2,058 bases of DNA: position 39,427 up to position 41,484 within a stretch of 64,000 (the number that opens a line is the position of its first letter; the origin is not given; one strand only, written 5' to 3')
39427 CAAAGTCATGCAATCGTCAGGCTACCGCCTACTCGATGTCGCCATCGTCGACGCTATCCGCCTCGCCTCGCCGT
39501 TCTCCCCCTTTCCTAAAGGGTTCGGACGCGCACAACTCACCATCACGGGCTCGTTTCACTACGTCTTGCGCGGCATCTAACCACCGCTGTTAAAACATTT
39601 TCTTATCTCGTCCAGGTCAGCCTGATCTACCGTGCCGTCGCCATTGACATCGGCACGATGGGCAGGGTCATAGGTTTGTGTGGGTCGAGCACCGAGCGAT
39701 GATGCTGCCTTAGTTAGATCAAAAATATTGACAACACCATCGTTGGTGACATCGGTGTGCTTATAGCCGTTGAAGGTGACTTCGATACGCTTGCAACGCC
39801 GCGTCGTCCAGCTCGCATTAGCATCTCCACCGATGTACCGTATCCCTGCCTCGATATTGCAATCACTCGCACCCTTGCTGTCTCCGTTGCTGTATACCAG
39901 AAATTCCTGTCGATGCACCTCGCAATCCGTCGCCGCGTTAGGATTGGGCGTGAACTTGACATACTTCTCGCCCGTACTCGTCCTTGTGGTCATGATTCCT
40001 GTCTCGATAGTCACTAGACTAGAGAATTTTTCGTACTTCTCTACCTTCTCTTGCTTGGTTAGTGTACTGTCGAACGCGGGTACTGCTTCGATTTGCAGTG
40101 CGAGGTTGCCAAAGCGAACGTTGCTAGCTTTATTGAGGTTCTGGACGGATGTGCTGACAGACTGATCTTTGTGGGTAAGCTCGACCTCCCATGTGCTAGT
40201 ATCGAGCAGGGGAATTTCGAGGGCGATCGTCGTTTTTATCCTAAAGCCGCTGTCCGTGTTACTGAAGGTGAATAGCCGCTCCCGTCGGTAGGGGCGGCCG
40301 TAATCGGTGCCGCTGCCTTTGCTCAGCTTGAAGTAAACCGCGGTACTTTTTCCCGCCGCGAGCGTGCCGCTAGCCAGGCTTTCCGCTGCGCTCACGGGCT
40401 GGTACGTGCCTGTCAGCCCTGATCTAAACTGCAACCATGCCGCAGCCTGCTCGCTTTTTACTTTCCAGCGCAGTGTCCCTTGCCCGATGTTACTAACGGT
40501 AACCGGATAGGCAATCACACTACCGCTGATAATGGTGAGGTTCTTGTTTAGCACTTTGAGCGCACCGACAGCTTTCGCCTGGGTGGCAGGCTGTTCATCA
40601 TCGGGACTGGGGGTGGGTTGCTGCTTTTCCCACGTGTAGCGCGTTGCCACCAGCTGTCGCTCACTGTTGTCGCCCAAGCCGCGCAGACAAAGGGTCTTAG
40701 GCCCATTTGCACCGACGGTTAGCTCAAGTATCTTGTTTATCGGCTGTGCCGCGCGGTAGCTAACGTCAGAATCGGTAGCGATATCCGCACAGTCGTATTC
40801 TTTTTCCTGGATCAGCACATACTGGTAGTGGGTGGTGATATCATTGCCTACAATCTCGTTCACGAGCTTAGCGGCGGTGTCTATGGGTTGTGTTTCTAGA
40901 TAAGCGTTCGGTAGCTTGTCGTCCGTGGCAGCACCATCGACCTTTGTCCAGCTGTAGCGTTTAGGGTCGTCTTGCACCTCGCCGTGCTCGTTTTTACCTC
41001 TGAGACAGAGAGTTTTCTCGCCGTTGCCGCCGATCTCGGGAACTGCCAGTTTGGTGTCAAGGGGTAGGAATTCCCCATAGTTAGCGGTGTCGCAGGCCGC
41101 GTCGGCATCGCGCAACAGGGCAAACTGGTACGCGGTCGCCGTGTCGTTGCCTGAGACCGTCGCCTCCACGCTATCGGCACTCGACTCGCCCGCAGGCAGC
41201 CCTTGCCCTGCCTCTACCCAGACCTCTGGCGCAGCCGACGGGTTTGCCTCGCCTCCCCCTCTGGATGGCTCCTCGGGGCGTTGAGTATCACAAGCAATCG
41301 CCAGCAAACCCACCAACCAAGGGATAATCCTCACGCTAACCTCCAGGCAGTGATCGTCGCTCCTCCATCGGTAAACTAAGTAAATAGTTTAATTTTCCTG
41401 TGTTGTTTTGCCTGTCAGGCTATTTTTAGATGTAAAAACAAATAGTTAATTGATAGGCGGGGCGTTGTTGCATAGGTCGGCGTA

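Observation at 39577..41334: Secreted lipoprotein with dockerin-like Ca-binding tandem at the C-terminus and two copies of a novel Cys-containing domain shared with two other loci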

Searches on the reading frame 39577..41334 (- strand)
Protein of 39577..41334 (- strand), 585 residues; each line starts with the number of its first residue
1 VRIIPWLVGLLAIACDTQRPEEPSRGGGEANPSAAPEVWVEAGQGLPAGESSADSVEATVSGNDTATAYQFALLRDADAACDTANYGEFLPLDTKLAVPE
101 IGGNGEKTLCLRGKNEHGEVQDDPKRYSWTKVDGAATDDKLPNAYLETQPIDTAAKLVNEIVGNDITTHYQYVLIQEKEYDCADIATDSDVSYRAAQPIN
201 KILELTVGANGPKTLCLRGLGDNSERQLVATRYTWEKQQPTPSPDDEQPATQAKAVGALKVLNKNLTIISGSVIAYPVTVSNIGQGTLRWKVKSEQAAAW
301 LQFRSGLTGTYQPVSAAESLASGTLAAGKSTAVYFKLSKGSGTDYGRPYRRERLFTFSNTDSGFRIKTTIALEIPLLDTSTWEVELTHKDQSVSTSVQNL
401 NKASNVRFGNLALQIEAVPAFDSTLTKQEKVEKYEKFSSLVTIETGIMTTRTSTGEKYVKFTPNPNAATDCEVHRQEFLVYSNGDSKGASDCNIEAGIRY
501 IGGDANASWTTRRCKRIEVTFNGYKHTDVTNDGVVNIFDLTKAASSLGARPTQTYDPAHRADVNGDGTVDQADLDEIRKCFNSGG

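Call 3: search_protein_families(library=pfam, proteins=[window:39577-41334:-], max_evalue=10)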
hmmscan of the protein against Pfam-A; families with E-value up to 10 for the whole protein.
window:39577-41334:- (585 aa): 4 families
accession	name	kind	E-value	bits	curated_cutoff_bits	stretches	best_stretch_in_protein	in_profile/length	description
PF00404.24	Dockerin_1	-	3.6e-08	33.9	22.9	1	527-579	2-54/57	Dockerin type I domain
PF00036.39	EF-hand_1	-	0.04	13.9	25.4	1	561-577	9-25/29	EF hand domain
PF13405.12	EF-hand_6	-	0.2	11.9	25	0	561-576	9-24/30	EF-hand domain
PF13499.12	EF-hand_7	-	0.25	12.1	30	1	560-581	10-31/67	EF-hand domain pair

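Call 4: search_protein_families(library=ncbifam, proteins=[window:39577-41334:-], max_evalue=10)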
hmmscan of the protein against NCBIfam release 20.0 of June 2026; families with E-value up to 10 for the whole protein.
window:39577-41334:- (585 aa): 0 families

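Call 9: find_homologous_proteins(query=window:39577-41334:-, max_evalue=0.001)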
Query window:39577-41334:- (585 aa): 13 proteins with E <= 0.001 among 8000 candidates.
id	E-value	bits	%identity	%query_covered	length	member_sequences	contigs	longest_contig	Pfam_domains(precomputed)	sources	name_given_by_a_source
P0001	0.0e+0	1327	100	100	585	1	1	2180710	PF00404.25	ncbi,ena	-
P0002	8.9e-171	587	49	99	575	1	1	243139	PF13499.13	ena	-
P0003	4.7e-162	559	48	98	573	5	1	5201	PF00404.25,PF00036.39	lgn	-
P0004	1.5e-148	514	46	100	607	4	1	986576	PF00404.25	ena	-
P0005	3.3e-146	506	43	100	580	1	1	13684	PF00404.25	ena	-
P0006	8.3e-142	492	45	98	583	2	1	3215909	PF00404.25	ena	-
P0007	1.2e-141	491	44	100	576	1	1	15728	PF00404.25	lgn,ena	-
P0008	1.0e-137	478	42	100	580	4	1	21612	PF00404.25,PF13499.13,PF13202.13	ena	-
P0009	6.3e-134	466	42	99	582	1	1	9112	PF00404.25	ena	-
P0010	8.5e-128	445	43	93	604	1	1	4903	-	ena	-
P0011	1.4e-122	428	41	99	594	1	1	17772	PF00404.25,PF13499.13,PF00036.39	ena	-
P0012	1.4e-102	362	44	76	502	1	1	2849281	-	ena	-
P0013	2.6e-98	348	43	77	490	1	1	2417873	PF00404.25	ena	-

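Call 10: find_encoding_contigs(protein=P0001, flank=6000, max_places=3)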
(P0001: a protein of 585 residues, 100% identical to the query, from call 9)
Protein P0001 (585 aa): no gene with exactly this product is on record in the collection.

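Call 12: find_related_loci(query=A2, collection=genome_contigs, flank=10000)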
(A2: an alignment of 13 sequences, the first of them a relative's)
Query A2 (585 aa) in genome_contigs; peptide patterns used: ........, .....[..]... (x = any residue, [..] = any of these).
30 stretches matched a pattern; 1 encode a relative of the query (tblastn E <= 1e-3); 1 distinct loci.
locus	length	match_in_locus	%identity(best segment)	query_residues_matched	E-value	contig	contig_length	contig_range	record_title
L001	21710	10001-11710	46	11-583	4e-151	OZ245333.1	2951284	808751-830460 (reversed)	MAG: Oligoflexales bacterium isolate 41c6888b-78db-45c1-b2dd-007a43f187e8 genome assembly, chromosome: 1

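Call 17: search_protein_families(library=pfam, alignment_id=A2, max_evalue=1)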
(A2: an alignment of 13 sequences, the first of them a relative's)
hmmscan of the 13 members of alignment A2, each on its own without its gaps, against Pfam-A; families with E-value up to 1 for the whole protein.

A. member 1, P0001 (585 aa): 4 families
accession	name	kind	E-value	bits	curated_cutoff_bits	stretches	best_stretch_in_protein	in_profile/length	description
PF00404.24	Dockerin_1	-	3.6e-08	33.9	22.9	1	527-579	2-54/57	Dockerin type I domain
PF00036.39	EF-hand_1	-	0.04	13.9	25.4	0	561-577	9-25/29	EF hand domain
PF13405.12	EF-hand_6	-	0.2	11.9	25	0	561-576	9-24/30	EF-hand domain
PF13499.12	EF-hand_7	-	0.25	12.1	30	0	560-581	10-31/67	EF-hand domain pair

B. families by the number of members that match (of 13 scanned): 6 families
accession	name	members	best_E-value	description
PF00404.24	Dockerin_1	13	7.9e-09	Dockerin type I domain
PF13499.12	EF-hand_7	12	1.3e-05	EF-hand domain pair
PF00036.39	EF-hand_1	10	8.7e-06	EF hand domain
PF13405.12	EF-hand_6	10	8.4e-05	EF-hand domain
PF13202.12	EF-hand_5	7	6.2e-05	EF hand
PF19190.6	BACON_2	7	0.00041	Viral BACON domain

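Call 18: search_solved_structures(query=A2, max_evalue=10)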
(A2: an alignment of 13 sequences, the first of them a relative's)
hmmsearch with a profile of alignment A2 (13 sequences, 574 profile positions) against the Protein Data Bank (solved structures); distinct sequences matched with E-value up to 10: 271 (the best 60 are shown).
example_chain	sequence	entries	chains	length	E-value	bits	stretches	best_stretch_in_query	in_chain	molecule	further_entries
2ccl_B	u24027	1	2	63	8.1e-06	28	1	517-568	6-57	ENDO-1,4-BETA-XYLANASE Y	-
6xxx_AAA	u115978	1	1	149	2.2e-05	26.6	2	512-563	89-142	Calmodulin-1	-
1ahr_A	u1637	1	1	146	2.7e-05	26.3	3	512-559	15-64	CALMODULIN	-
1ohz_B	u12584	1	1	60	2.9e-05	26.2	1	517-568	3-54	ENDO-1,4-BETA-XYLANASE Y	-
4fl4_A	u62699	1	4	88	3.3e-05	26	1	516-568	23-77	Glycoside hydrolase family 9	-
6daf_A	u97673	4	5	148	4e-05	25.7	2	512-566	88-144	Calmodulin-1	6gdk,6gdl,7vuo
9kui_C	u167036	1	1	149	4.2e-05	25.7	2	512-566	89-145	Calmodulin-1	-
8aht_A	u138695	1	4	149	5.2e-05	25.4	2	512-560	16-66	Calmodulin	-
7jts_t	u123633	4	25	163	5.3e-05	25.3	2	512-562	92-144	Calmodulin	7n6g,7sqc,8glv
1k93_D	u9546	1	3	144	8.5e-05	24.6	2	512-559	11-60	CALMODULIN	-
5wbx_R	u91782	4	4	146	8.6e-05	24.6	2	512-560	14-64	Calmodulin-1 | Calmodulin-2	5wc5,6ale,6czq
5dbr_A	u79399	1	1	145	8.7e-05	24.6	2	512-559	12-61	Calmodulin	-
6bnv_O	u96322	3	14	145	8.8e-05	24.6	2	512-560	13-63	Calmodulin | Calmodulin-1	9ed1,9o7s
6x32_C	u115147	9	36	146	8.9e-05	24.6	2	512-560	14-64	Calmodulin-1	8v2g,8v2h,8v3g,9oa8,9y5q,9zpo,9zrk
9qt9_E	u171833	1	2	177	8.9e-05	24.6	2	512-560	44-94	Calmodulin-1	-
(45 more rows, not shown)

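Call 22: predict_structure(alignment_id=A2)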
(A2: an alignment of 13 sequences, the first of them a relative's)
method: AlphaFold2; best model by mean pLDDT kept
length: 585 residues; sequences in the alignment: 13
mean_pLDDT: 72.5   pTM: 0.56
mean pLDDT of the five models: 72.5, 72.4, 71.0, 67.9, 66.1
residues with pLDDT >= 90: 114; 70-90: 272; 50-70: 99; < 50: 100
segments of 3 or more residues with pLDDT < 50: 1-4, 6-32, 134-139, 405-410, 486-490, 496-510, 544-570, 582-585
pLDDT, mean of each block of 10 residues (from residue 1): 31 29 31 73 59 75 88 78 89 82 81 91 86 51 85 84 86 90 85 92 90 92 77 85 79 75 83 83 90 91 85 90 91 85 64 93 92 81 79 81 49 71 73 83 74 70 73 79 55 46 36 77 58 53 46 35 41 52 40
secondary structure, 60 per line:
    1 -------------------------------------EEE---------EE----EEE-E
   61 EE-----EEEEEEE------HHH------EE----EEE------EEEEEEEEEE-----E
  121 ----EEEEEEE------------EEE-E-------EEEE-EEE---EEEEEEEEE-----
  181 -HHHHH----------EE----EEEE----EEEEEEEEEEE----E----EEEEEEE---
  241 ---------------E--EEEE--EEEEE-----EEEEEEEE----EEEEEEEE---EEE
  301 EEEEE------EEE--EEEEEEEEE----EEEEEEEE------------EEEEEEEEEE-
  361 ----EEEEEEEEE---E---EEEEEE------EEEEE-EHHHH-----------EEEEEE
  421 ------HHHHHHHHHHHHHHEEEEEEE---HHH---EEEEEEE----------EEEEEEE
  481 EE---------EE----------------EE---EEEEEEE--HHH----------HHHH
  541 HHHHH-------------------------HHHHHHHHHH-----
elements in order: E38-40 E56-58 E60-62 E68-74 E96-98 E105-114 E125-131 E144-146 E156-159 E161-163 E167-175 H182-186 E203-206 E211-221 E231-237 E259-262 E265-269 E275-282 E287-294 E298-305 E312-314 E317-325 E330-337 E350-359 E365-373 E381-386 E393-397 H400-403 E415-420 H427-440 E441-447 E457-463 E474-482 E515-521 H537-545 H571-580

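Call 24: fold_search(model_id=the predicted structure, library=pdb)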
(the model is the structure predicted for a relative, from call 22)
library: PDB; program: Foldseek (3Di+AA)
matches with E <= 10: 1759; with E <= 0.001: 254
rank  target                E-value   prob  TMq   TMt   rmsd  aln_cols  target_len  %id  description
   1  9ijj_4I               6.9e-12  1.00  0.16  0.04  45.1       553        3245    9  In situ structure of the central apparatus in mouse sperm axoneme. (released 2025-06-04)
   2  9ijj_C                8.1e-12  1.00  0.16  0.10  37.6       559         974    9  In situ structure of the central apparatus in mouse sperm axoneme. (released 2025-06-04)
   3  9ijj_h                1.9e-11  1.00  0.19  0.10  40.1       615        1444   10  In situ structure of the central apparatus in mouse sperm axoneme. (released 2025-06-04)
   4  7sqc_T0               3.3e-11  1.00  0.22  0.23  38.8       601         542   10  Ciliary C1 central pair apparatus isolated from Chlamydomonas reinhardtii (released 2022-04-13)
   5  7sqc_F1               3.3e-11  1.00  0.18  0.21  39.0       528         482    8  Ciliary C1 central pair apparatus isolated from Chlamydomonas reinhardtii (released 2022-04-13)
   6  5i5k_B                1.5e-09  1.00  0.17  0.08  18.3       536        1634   10  Structure of complement C5 in complex with eculizumab (released 2016-03-16)
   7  7amk_B                1.6e-09  1.00  0.21  0.25  34.0       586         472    8  Zebrafish RET Cadherin Like Domains 1 to 4. (released 2021-02-03)
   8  3q2v_A                2.0e-09  1.00  0.13  0.13  43.4       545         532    9  Crystal structure of mouse E-cadherin ectodomain (released 2011-04-06)
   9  4aq1_C                2.4e-09  1.00  0.14  0.13  28.3       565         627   10  Structure of the SbsB S-layer protein of Geobacillus stearothermophilus PV72p2 in complex with nanobody KB6 (released 2012-06-13)
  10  8cml_E                3.5e-09  1.00  0.17  0.16  18.2       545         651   10  Cryo-EM structure of complement C5 in complex with nanobodies UNbC5-1 and UNbC5-2 (released 2023-09-27)
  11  8s3o_A                3.7e-09  1.00  0.16  0.09  27.1       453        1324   10  Structure of native human CD109 (released 2025-03-05)
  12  3q2v_B                4.2e-09  1.00  0.14  0.17  44.1       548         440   10  Crystal structure of mouse E-cadherin ectodomain (released 2011-04-06)
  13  7stz_D                5.5e-09  1.00  0.14  0.18  40.1       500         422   11  Crystal Structure of Human E-cadherin EC1-5 bound by mouse monoclonal antibody Fab mAb-1_19A11 (released 2022-01-26)
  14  7sqc_T1               6.8e-09  1.00  0.21  0.21  36.3       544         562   10  Ciliary C1 central pair apparatus isolated from Chlamydomonas reinhardtii (released 2022-04-13)
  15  9fx3_A                8.0e-09  1.00  0.17  0.10  23.4       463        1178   10  Structure of active human CD109 (released 2025-03-19)
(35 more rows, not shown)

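Call 39: find_encoding_contigs(protein=P0002, flank=6000, max_places=2)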
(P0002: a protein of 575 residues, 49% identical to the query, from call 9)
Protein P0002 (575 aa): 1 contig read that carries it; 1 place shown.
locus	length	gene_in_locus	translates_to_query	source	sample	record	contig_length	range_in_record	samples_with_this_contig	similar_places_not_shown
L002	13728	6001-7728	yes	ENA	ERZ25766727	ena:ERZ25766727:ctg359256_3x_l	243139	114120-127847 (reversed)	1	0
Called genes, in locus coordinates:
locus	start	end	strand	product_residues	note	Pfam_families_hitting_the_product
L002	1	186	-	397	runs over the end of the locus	PF03382:DUF285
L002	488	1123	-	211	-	-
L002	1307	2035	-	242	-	PF26618:DUF8196 (weak)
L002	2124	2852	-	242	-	PF26618:DUF8196 (weak)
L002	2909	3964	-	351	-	-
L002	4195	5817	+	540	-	PF01663:Phosphodiest (faint), PF01676:Metalloenzyme, PF06415:iPGM_N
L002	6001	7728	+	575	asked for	PF13499:EF-hand_7 (faint)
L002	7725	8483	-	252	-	PF13103:TonB_2, PF03544:TonB_C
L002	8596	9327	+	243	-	PF13512:TPR_18, PF13525:YfiO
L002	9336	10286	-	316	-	-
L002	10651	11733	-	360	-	PF12796:Ank_2 (weak), PF13637:Ank_4 (faint), PF13857:Ank_5 (faint)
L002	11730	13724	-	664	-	PF07963:N_methyl (weak)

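Call 40: find_encoding_contigs(protein=P0012, flank=6000, max_places=2)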
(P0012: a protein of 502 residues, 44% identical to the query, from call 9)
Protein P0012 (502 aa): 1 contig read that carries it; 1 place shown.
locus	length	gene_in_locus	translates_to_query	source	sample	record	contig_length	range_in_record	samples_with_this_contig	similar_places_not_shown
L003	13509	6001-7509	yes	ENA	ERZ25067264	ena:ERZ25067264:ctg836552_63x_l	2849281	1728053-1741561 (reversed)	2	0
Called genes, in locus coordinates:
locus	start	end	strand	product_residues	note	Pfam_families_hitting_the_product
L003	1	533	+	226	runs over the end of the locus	-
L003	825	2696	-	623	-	PF03717:PBP_dimer, PF00905:Transpeptidase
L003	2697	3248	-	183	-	-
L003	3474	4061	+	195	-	-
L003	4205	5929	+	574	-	PF03485:Arg_tRNA_synt_N, PF00750:tRNA-synt_1d, PF05746:DALR_1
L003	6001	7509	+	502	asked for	-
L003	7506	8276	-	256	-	PF13103:TonB_2, PF03544:TonB_C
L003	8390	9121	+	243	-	PF13512:TPR_18, PF13525:YfiO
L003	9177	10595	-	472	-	-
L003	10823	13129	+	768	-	PF13181:TPR_8 (faint), PF13428:TPR_14 (faint), PF13432:TPR_16 (faint), PF25064:ARM_TT21_5th (faint), PF14559:TPR_19 (faint), PF00515:TPR_1 (weak), PF07719:TPR_2 (weak), PF23914:TPR_CcmH_CycH (faint), +2 more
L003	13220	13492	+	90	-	-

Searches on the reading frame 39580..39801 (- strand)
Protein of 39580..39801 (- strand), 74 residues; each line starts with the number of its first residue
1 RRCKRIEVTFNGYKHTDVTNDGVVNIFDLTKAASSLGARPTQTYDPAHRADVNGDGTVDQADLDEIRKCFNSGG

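Call 68: search_solved_structures(query=window:39580-39801:-, max_evalue=1, show_alignments=3)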
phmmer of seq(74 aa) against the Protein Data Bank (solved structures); distinct sequences matched with E-value up to 1: 232 (the best 60 are shown).
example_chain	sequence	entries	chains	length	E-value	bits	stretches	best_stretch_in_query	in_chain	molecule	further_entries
2k0j_A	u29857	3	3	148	1.9e-05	27.8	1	15-61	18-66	calmodulin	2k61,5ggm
6xxx_AAA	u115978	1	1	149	2.5e-05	27.4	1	15-61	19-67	Calmodulin-1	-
1vrk_A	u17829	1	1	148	3.5e-05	27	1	15-62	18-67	CALMODULIN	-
9ya0_SA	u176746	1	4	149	4e-05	26.8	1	15-61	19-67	Calmodulin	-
6daf_A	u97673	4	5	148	4.1e-05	26.8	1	15-61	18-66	Calmodulin-1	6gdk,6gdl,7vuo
9kui_C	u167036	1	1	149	4.1e-05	26.8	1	15-61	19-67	Calmodulin-1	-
1clm_A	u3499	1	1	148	4.3e-05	26.7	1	16-62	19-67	CALMODULIN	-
1exr_A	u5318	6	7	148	4.3e-05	26.7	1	16-62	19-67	CALMODULIN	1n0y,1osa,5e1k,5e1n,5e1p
1qs7_A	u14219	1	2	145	4.4e-05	26.7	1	16-62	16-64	CALMODULIN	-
1qtx_A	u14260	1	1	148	4.8e-05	26.5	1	15-62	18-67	PROTEIN (CALMODULIN)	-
8aht_A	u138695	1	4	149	5.3e-05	26.4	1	15-61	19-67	Calmodulin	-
3u0k_A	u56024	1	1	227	5.4e-05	26.4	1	16-61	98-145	RCaMP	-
6dae_A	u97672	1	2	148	6.1e-05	26.2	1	15-61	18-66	Calmodulin-1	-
2f2o_A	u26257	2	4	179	6.2e-05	26.2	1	15-61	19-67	Calmodulin fused with calmodulin-binding domain of calcineurin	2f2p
5i0i_E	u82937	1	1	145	6.2e-05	26.2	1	13-61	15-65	Calmodulin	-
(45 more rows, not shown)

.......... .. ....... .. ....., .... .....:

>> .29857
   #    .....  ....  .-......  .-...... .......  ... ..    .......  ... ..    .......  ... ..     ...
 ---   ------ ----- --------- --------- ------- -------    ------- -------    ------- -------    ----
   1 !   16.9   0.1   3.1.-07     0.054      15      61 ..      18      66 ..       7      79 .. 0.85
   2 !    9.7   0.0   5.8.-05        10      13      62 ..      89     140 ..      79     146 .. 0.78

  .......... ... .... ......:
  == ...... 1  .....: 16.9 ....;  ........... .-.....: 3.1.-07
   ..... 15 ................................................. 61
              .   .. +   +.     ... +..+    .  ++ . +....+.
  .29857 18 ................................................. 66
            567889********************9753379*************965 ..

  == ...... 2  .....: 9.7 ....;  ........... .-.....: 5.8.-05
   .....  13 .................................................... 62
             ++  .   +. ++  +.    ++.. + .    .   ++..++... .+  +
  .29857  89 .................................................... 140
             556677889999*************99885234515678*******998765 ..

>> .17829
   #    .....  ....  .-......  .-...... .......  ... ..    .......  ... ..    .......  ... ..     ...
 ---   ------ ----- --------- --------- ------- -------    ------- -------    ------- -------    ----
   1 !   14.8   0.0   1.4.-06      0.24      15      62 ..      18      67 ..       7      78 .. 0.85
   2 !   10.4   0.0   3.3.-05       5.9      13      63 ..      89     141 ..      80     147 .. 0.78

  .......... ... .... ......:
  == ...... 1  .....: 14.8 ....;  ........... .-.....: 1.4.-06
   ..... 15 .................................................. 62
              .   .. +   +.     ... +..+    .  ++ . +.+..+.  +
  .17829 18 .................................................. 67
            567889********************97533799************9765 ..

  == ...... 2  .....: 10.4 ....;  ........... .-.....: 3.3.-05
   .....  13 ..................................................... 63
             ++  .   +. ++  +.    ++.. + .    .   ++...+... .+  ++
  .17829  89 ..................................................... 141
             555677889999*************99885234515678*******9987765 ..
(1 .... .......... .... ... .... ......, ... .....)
